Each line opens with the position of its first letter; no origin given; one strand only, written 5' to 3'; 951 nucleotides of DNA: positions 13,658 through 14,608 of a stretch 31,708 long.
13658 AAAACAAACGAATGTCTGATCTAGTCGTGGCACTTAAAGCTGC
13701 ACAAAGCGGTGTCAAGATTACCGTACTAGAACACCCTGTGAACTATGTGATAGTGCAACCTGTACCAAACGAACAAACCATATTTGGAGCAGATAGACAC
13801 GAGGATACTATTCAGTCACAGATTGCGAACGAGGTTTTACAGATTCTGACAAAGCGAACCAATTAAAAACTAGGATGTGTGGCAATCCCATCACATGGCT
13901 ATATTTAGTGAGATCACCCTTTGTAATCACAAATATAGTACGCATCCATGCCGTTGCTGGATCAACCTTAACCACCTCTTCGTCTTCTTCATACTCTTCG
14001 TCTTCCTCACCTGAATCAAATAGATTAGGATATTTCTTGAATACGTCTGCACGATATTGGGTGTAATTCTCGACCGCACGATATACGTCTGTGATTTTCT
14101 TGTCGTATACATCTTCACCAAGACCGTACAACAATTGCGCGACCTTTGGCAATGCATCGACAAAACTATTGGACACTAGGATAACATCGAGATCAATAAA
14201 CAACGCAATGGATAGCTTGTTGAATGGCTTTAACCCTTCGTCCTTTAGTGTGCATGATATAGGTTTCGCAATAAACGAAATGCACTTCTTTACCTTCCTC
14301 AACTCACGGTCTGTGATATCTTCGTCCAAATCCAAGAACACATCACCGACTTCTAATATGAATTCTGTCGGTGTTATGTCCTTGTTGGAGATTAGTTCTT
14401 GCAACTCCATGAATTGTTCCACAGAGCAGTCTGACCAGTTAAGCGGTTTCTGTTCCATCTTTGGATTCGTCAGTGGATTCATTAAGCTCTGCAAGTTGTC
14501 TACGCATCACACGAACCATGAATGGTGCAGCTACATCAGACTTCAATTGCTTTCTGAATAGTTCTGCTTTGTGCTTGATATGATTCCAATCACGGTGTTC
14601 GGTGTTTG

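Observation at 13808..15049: The only minus-strand cassette: two overlapping acidic ORFs with their own host-type promoter, inside the late region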

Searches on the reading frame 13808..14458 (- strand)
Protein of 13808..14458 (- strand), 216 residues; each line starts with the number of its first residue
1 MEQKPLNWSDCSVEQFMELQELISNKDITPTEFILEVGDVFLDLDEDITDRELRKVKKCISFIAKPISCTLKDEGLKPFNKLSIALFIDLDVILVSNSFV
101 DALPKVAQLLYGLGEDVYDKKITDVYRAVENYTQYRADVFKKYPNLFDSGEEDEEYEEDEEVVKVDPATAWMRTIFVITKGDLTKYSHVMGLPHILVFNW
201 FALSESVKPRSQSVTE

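Call 6: search_protein_families(library=pfam, proteins=[window:13808-14458:-], max_evalue=0.1)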
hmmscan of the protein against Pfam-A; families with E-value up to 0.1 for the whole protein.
window:13808-14458:- (216 aa): 0 families

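Call 7: search_protein_families(library=phrogs, proteins=[window:13808-14458:-], max_evalue=0.1)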
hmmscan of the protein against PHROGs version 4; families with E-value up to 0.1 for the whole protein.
window:13808-14458:- (216 aa): 1 family
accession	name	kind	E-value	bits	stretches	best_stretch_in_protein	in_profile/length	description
phrog_36220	-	unknown function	0.043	15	0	48-71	34-57/58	-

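Call 10: search_dna_similar(query=window:13808-14458:-, collection=phages, mode=protein, max_evalue=1)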
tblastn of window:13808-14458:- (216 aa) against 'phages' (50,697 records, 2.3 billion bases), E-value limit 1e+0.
No match.

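Call 12: find_homologous_proteins(query=window:13808-14458:-)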
Query window:13808-14458:- (216 aa): 9 proteins with E <= 0.001 among 590 candidates.
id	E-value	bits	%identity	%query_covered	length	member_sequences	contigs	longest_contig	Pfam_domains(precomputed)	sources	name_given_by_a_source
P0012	1.0e-138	478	100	100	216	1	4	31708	-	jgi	-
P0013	5.5e-92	325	65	98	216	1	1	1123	-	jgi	jgi:hypothetical protein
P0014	1.7e-91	323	65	99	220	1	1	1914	-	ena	-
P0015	2.6e-91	323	64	98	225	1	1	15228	-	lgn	-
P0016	1.9e-84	300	62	99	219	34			-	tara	tara:strand:+ start:545 stop:1204 length:660 start_codon:yes stop_codon:yes gene_type:complete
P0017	9.6e-83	295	64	97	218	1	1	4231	-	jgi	-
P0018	1.5e-76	275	56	97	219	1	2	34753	-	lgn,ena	-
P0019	7.9e-60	220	47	95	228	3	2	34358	-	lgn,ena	-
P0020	5.9e-7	47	25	94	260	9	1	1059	-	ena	-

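Call 15: find_encoding_contigs(protein=P0019, flank=10000, max_places=2)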
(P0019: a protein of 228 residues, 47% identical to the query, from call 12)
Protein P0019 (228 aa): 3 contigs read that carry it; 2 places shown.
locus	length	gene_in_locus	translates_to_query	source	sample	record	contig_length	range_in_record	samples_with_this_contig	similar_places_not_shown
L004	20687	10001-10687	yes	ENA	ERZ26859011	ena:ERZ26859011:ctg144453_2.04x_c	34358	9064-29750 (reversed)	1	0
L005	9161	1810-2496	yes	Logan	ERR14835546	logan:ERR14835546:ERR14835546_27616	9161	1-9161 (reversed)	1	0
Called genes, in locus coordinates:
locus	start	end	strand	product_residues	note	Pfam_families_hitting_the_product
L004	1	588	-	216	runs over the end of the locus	-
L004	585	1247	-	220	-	PF01510:Amidase_2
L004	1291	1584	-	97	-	-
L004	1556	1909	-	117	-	-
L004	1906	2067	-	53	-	-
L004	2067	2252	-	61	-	-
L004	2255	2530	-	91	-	-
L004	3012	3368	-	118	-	-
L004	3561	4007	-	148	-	-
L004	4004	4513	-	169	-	PF20459:DUF6712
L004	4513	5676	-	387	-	PF04860:Phage_portal (weak)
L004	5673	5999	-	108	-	-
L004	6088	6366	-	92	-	-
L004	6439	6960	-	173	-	-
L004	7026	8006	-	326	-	-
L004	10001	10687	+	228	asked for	-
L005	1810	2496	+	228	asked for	-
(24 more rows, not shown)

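Call 20: search_solved_structures(query=A2, max_evalue=10)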
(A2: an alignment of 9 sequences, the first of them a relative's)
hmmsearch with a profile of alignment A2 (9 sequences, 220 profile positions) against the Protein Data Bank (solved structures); distinct sequences matched with E-value up to 10: 7.
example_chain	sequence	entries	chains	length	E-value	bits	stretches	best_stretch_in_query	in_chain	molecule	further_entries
2l0y_A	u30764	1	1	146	0.13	14.9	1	136-171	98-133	Mitochondrial intermembrane space import and assembly protein 40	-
2k3j_A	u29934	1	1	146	0.13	14.9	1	136-171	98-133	Mitochondrial intermembrane space import and assembly protein 40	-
9gqz_A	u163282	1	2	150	0.17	14.4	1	136-171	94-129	Mitochondrial intermembrane space import and assembly protein 40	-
8p8v_9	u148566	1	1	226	0.45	13.1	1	12-136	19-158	50S ribosomal protein L1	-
8e4g_a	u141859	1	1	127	0.49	13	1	20-112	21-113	Internal virion protein gp14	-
7ey7_A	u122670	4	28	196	1.1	11.9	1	20-114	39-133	Internal virion protein gp14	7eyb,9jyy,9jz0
8ydl_A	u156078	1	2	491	2.9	10.5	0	51-111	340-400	Fusion glycoprotein F2, F1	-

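Call 22: find_homologous_proteins(query=A2)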
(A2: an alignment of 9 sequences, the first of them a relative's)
Query A2 (9 sequences) (216 aa, profile of the alignment): 468 proteins with E <= 0.001 among 8000 candidates; the best 120 are listed.
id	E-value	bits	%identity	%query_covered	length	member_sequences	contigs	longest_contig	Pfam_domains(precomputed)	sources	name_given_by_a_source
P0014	1.3e-109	383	65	99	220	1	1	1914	-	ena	-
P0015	1.2e-106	373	64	98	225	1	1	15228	-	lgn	-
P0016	7.1e-106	371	62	99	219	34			-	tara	tara:strand:+ start:545 stop:1204 length:660 start_codon:yes stop_codon:yes gene_type:complete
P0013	8.1e-106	370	65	98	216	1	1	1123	-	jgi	jgi:hypothetical protein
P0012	8.2e-104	364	100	100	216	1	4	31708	-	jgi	-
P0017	1.1e-103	363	64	97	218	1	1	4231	-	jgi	-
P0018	1.7e-102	360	56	97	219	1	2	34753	-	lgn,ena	-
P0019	6.3e-97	341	47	95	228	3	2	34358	-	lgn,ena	-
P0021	3.8e-91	322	46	98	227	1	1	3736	-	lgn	-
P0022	2.1e-90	320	45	98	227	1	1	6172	-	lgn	-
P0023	1.3e-80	288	49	97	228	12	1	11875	-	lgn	-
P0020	2.2e-68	248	25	94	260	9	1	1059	-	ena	-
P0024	8.2e-64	233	27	94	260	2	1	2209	-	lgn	-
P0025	1.5e-63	232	25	94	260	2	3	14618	-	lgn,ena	-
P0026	2.7e-63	231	27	94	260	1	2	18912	-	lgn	-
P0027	5.2e-62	227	26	94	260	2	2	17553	-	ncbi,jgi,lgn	jgi:hypothetical protein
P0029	1.3e-61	226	24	90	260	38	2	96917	-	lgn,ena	-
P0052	4.7e-49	185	28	94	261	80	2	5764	-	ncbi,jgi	jgi:hypothetical protein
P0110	4.8e-44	168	28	94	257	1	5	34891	-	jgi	jgi:type I site-specific restriction-modification system R (restriction) subunit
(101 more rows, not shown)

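Call 23: list_cluster_members(proteins=[P0027, P0052, P0110])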
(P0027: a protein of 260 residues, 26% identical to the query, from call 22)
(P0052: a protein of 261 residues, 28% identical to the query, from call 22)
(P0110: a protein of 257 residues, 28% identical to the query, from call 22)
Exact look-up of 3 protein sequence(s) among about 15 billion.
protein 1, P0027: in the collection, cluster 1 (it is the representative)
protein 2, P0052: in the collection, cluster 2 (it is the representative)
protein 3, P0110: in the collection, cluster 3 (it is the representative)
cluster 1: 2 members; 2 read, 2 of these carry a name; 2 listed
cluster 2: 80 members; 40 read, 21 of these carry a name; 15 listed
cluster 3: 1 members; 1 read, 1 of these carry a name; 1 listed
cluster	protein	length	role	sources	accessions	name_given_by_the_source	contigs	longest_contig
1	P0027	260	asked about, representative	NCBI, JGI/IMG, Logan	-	hypothetical protein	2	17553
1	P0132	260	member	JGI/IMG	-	hypothetical protein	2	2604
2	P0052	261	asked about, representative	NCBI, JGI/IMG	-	hypothetical protein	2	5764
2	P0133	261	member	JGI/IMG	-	hypothetical protein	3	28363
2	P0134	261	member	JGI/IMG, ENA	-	hypothetical protein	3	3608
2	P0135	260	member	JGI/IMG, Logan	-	hypothetical protein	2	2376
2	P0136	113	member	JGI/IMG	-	hypothetical protein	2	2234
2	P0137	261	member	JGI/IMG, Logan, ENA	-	hypothetical protein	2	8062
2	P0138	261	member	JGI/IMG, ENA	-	hypothetical protein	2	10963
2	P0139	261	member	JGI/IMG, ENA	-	hypothetical protein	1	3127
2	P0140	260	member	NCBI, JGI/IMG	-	hypothetical protein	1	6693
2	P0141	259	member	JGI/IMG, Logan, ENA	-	hypothetical protein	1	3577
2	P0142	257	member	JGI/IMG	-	hypothetical protein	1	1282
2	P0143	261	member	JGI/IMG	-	hypothetical protein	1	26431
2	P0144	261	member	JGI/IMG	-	hypothetical protein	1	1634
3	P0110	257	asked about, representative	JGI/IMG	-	type I site-specific restriction-modification system R (restriction) subunit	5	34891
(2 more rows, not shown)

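Call 24: find_encoding_contigs(protein=P0110, flank=10000, max_places=1)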
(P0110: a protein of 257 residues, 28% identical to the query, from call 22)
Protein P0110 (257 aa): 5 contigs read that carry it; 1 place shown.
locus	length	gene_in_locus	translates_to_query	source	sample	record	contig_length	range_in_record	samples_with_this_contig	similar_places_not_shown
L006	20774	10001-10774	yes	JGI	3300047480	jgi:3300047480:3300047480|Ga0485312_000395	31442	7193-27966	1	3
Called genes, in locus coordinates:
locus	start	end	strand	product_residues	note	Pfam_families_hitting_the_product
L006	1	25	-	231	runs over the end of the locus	-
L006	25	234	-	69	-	-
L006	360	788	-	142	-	PF08299:Bac_DnaA_C (weak)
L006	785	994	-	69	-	-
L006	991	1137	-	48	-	-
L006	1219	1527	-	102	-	-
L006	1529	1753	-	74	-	-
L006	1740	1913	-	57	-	-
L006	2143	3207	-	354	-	-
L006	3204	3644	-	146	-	-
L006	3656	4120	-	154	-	PF13539:Peptidase_M15_4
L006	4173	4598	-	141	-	PF05105:Phage_holin_4_1 (weak)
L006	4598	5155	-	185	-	PF20459:DUF6712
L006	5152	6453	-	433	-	PF04860:Phage_portal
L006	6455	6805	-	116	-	-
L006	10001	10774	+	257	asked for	-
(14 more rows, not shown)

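Call 25: find_encoding_contigs(protein=P0029, flank=10000, max_places=1)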
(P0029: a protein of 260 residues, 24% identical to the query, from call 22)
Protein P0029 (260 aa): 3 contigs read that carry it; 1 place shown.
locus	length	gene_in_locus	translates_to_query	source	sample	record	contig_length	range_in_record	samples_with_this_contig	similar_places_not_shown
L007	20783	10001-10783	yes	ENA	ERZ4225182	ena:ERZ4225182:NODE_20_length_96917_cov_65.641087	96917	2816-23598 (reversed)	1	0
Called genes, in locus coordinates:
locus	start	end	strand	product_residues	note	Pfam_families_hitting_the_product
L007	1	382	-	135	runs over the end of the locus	-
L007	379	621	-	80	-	-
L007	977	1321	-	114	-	-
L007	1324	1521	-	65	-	-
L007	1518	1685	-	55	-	-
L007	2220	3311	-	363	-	-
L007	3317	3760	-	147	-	-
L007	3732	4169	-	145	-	PF08291:Peptidase_M15_3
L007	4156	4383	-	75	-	-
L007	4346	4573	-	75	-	-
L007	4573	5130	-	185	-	PF20459:DUF6712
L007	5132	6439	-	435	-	PF04860:Phage_portal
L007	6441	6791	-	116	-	-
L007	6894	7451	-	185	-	-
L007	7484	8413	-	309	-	-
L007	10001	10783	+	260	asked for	-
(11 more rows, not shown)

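Call 27: search_dna_similar(query=P0029, collection=phages, mode=protein, max_evalue=0.1, max_rows=15)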
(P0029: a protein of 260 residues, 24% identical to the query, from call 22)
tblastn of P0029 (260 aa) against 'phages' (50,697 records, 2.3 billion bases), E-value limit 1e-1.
No match.

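Call 37: search_solved_structures(query=A3, max_evalue=10)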
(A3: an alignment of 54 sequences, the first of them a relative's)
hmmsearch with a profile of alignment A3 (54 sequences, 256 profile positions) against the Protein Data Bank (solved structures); distinct sequences matched with E-value up to 10: 5.
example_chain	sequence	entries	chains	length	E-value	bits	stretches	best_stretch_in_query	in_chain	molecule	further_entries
9gqz_A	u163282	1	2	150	0.083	15.5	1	162-198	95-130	Mitochondrial intermembrane space import and assembly protein 40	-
2l0y_A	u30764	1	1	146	0.1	15.1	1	162-195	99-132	Mitochondrial intermembrane space import and assembly protein 40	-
2k3j_A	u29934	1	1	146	0.1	15.1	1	162-195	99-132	Mitochondrial intermembrane space import and assembly protein 40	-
9r1o_A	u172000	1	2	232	0.11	15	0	51-86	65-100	sc-apCC-6-DPH-NR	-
8qad_A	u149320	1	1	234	1.2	11.6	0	51-86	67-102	sc-apCC-6-LLIA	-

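Call 42: predict_structure(alignment_id=A3)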
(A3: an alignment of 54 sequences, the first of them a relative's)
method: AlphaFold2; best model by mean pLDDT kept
length: 216 residues; sequences in the alignment: 54
mean_pLDDT: 85.3   pTM: 0.79
mean pLDDT of the five models: 85.3, 85.1, 84.5, 83.7, 83.1
residues with pLDDT >= 90: 131; 70-90: 55; 50-70: 13; < 50: 17
segments of 3 or more residues with pLDDT < 50: 151-158, 211-216
pLDDT, mean of each block of 10 residues (from residue 1): 82 95 91 92 86 91 91 92 96 94 96 95 95 95 77 45 72 86 86 93 69 37
secondary structure, 60 per line:
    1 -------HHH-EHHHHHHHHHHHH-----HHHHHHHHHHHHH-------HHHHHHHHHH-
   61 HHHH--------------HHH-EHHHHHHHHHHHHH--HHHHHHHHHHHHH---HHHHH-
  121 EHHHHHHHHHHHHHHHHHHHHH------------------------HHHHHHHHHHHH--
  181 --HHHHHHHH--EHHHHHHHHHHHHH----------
elements in order: H13-24 H30-42 H50-59 H61-64 H84-96 H99-111 H115-119 H122-142 H167-178 H183-190 H194-206
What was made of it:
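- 13976..14014 (-): Acidic linker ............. (ORF2 residues 149-161). It is variable in sequence and predicted to be disordered. pLDDT is below 50 for residues 151-158 (call 42).
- Checked: The acidic run is a low-confidence linker in the AlphaFold model (call 42).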

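Call 45: fold_search(model_id=the predicted structure, library=pdb)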
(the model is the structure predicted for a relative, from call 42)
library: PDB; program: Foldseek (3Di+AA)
matches with E <= 10: 36; with E <= 0.001: 0
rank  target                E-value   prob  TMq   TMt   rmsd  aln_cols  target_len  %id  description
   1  5vjc_A                9.9e-01  0.06  0.14  0.13  14.9       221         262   12  TOG-tubulin binding specificity promotes microtubule dynamics and mitotic spindle formation (released 2017-05-10)
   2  6lcc_B                3.1e+00  0.02  0.11  0.08  21.3       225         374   12  Crystal structure of AaTPS apo (released 2020-07-01)
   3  6mit_E                3.6e+00  0.04  0.11  0.11  13.4        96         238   18  LptBFGC from Enterobacter cloacae (released 2019-03-27)
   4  6z5l                  3.8e+00  0.03  0.14  0.13  18.1       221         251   13  Helical reconstruction of influenza A virus M1 in complex with nucleic acid. (released 2020-10-14)
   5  7vto_B                3.8e+00  0.02  0.14  0.12  14.4       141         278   15  The crystal structure of PAK1 with the inhibitor GW8510 (released 2022-11-02)
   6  9nyr_E                4.7e+00  0.04  0.18  0.16  13.2       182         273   12  Cryo-EM structure of CDK2/CyclinE1 in complex with CRBN/DDB1 and Cpd 24 (released 2026-02-04)
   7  8hnv_E                4.9e+00  0.15  0.12  0.28   9.8        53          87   17  CryoEM structure of HpaCas9-sgRNA-dsDNA in the presence of AcrIIC4 (released 2023-07-19)
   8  9a0j_C                4.9e+00  0.03  0.13  0.11  16.3       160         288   12  Deep learning enables the atomic structure determination of the Fanconi Anemia core complex from cryoEM (released 2020-09-15)
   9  3hy1_A                5.2e+00  0.04  0.18  0.11  12.5       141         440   14  Crystal Structure of catalytic fragment of E. coli AlaRS G237A in complex with SerSA (released 2009-12-15)
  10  6vli_C                5.2e+00  0.03  0.13  0.17  13.1       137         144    8  Crystal structure of transcriptional regulator from bacteriophage 186 (released 2021-06-16)
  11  2zd9_C                5.5e+00  0.03  0.19  0.18  16.0       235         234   14  Structure of a Bacterial Cyclic-Nucleotide Regulated Ion Channel (released 2008-12-02)
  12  2es4_E                5.5e+00  0.03  0.14  0.13  13.6       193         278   10  Crystal structure of the Burkholderia glumae lipase-specific foldase in complex with its cognate lipase (released 2006-03-07)
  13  9dok_B                5.8e+00  0.05  0.11  0.11  11.6        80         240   16  Cryo-EM structure of LptB2FG apo-II (released 2025-11-19)
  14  9ddn_C                5.8e+00  0.02  0.14  0.14  23.5       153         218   14  E. coli TolAQR conformation II (released 2025-07-09)
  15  9ua3_B                6.1e+00  0.03  0.17  0.13  14.8       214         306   12  Cryo-EM structure of neddylated CUL2-RBX1-FEM1C-ELOB-ELOC (released 2026-03-04)
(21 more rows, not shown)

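Call 55: search_protein_families(library=phrogs, alignment_id=A3, max_evalue=0.001)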
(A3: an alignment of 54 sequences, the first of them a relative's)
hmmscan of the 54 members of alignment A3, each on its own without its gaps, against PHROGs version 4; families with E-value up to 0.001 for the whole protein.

A. member 1, P0012 (216 aa): 0 families

B. families by the number of members that match (of 54 scanned): 0 families

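Call 64: find_related_loci(query=A3, collection=viral_contigs, flank=8000)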
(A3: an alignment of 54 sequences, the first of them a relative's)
Query A3 (216 aa) in viral_contigs; peptide patterns used: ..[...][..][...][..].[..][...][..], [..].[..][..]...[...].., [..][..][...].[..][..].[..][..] (x = any residue, [..] = any of these).
600 stretches matched a pattern (row limit reached: there are more); 346 encode a relative of the query (tblastn E <= 1e-3); the best 80 are kept; 80 distinct loci.
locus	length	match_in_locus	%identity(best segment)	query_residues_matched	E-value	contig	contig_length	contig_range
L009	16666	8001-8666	50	1-210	1e-64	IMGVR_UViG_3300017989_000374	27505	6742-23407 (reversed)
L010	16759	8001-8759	31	3-214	5e-23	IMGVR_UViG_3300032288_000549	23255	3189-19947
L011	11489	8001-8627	30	7-208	9e-23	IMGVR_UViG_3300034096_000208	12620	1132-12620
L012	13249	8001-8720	32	5-207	1e-22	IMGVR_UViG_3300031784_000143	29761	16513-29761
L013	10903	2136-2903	30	1-208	5e-22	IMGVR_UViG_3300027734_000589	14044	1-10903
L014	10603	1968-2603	31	7-211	6e-22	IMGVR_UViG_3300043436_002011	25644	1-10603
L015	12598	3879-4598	31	5-207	7e-22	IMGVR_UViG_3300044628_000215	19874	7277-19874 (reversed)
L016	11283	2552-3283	30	1-207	7e-22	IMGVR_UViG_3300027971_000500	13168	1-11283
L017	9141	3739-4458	31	5-207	7e-22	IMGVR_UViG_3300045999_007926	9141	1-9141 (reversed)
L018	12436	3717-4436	31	5-207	7e-22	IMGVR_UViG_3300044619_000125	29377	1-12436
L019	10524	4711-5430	31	5-207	2e-21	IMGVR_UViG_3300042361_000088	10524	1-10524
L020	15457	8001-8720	31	5-207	2e-21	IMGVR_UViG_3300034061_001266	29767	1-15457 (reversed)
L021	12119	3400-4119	31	5-207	2e-21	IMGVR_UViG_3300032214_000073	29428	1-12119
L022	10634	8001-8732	29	1-207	3e-21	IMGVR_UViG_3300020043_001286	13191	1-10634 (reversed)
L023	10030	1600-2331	30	1-207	5e-21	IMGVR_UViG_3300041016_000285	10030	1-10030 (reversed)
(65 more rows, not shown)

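Call 109: find_related_loci(query=A3, collection=genome_contigs, flank=3000)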
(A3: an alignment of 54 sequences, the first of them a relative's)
Query A3 (216 aa) in genome_contigs; peptide patterns used: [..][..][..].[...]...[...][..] (x = any residue, [..] = any of these).
31 stretches matched a pattern; 1 encode a relative of the query (tblastn E <= 1e-3); 1 distinct loci.
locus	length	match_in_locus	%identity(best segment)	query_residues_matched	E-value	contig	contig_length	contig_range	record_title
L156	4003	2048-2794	27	5-207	4e-15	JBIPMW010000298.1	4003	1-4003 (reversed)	MAG: Crocinitomicaceae bacterium isolate ME2017-07-18_3300034272_group7_bin207 Rohwer_bin786_scaffold_31694_c1, whole ge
